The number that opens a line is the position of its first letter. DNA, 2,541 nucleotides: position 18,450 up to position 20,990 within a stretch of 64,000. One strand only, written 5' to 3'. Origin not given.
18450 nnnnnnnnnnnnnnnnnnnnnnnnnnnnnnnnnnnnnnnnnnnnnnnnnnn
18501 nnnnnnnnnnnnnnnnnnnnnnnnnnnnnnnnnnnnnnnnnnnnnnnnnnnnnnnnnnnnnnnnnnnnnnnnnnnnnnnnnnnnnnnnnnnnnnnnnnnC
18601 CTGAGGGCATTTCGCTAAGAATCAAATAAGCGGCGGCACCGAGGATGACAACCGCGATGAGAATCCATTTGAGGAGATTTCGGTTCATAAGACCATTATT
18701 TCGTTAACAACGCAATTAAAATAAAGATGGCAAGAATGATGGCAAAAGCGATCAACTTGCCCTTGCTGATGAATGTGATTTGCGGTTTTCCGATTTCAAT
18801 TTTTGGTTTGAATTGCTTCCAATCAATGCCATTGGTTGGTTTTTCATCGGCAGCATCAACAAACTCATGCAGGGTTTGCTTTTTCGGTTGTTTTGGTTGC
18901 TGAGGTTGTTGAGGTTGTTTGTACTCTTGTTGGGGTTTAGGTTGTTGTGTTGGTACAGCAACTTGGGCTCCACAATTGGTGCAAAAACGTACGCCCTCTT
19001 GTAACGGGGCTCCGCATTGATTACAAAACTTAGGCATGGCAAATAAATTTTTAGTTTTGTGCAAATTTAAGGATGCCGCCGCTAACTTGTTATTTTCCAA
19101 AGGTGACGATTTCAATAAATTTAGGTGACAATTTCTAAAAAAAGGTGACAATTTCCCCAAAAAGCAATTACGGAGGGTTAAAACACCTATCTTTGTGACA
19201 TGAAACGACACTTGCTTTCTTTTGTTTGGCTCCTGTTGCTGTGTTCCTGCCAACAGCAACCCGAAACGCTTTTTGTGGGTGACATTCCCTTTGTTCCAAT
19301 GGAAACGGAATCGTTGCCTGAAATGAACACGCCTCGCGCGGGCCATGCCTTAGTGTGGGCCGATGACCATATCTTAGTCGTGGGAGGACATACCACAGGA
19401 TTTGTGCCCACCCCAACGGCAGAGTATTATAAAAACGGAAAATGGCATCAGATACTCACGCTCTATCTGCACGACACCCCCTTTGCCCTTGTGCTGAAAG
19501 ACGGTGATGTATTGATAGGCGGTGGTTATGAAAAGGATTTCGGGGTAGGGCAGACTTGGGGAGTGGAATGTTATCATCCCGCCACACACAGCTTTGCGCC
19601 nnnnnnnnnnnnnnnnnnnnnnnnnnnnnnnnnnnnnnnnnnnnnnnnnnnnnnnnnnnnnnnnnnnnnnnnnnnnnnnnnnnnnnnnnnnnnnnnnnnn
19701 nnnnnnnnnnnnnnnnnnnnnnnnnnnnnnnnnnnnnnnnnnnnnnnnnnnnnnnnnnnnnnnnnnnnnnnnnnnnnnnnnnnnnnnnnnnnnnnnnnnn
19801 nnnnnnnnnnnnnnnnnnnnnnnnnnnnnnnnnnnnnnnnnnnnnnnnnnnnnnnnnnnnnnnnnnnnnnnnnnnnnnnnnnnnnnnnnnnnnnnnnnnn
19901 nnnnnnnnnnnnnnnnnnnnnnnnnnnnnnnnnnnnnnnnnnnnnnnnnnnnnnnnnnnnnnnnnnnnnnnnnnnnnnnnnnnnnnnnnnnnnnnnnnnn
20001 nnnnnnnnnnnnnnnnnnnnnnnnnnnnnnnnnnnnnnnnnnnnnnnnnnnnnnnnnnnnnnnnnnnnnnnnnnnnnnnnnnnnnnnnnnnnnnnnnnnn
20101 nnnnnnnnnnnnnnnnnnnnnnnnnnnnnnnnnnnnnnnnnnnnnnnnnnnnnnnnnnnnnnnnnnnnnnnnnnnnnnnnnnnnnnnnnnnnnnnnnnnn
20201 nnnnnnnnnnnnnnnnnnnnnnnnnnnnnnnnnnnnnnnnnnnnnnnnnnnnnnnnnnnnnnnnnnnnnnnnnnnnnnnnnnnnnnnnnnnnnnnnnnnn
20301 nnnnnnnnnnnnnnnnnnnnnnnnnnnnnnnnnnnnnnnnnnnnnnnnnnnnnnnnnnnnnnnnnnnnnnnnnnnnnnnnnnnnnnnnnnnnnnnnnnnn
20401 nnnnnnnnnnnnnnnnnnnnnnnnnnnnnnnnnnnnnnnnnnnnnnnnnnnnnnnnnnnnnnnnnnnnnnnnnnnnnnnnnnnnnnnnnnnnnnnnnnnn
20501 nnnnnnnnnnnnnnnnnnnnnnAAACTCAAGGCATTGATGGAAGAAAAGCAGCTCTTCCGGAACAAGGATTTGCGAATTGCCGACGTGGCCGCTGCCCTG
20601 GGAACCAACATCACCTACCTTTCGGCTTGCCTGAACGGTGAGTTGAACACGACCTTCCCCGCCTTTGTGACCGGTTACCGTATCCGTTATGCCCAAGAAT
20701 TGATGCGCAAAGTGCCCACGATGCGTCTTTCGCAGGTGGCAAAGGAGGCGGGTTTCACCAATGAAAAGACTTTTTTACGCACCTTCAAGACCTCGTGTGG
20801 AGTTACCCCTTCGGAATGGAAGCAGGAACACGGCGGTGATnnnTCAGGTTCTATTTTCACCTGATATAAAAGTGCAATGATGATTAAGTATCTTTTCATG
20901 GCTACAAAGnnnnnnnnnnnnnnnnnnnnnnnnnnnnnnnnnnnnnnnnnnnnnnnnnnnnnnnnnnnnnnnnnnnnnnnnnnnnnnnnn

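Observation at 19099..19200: Three 13-nt direct repeats at ~2-helical-turn spacing between the operon promoter and the AraC-type regulator gene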

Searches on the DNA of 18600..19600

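Call 70: search_rna_families(source=window, start=18600, end=19600, threshold=evalue, max_evalue=1)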
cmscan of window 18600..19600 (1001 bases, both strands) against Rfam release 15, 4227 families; matches with E-value up to 1: 0.
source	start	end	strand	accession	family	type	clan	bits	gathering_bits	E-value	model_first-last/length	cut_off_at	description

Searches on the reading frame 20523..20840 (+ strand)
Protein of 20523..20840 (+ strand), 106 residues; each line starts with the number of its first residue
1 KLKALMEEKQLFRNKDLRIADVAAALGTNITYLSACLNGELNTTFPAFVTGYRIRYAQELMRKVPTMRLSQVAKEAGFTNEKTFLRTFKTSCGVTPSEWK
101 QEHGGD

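Call 28: search_solved_structures(query=window:20523-20840:+, max_evalue=0.001, show_alignments=2)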
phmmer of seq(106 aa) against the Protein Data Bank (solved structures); distinct sequences matched with E-value up to 0.001: 6.
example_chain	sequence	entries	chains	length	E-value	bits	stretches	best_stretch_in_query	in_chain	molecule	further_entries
6swi_A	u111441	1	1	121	1.4e-07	35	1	10-101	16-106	Two-component response regulator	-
3oou_A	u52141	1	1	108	2.5e-06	31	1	27-103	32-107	Lin2118 protein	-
12aw_A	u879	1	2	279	6e-06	29.8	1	11-105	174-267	HYBRID TWO-COMPONENT SYSTEM PROTEIN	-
3gbg_A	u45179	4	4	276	8.1e-05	26.1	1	15-99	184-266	TCP pilus virulence regulatory protein | AraC family transcriptional regulator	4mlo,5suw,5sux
6p7r_A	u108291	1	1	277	0.00013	25.5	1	15-99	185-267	Toxin co-regulated pilus virulence regulatory protein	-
6p7t_A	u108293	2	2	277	0.00048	23.6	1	15-99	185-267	Toxin co-regulated pilus virulence regulatory protein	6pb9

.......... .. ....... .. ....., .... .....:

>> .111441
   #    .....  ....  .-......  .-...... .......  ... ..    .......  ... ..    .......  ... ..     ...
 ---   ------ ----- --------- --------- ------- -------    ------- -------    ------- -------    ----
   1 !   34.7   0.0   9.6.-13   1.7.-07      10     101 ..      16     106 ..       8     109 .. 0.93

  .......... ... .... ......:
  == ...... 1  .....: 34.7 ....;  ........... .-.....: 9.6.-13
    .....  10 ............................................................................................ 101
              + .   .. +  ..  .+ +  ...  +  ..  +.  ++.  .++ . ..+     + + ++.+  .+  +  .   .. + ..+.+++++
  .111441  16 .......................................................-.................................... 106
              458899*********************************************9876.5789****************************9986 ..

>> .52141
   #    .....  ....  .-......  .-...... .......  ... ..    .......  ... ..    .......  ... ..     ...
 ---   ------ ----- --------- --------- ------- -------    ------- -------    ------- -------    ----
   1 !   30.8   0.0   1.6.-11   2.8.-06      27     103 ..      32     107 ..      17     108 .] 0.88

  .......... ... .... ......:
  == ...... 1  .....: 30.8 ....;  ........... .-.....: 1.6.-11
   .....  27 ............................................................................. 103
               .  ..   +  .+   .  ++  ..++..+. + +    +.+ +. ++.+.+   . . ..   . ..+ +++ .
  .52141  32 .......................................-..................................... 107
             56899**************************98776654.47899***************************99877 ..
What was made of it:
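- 19200..20843 (+): Regulator gene (547 aa). Order of parts: lipoprotein-type signal (Cys17 invariant), Kelch beta-propeller, one transmembrane helix (about 389-419), a disordered linker, and a C-terminal AraC-type two-HTH domain (about 439-544). PDB sequence hits are AraC-type domains (call 28).
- On AraC/XylS-family operator array: PDB sequence hits to AraC-type domains, including ToxT and an HTCS (call 28).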
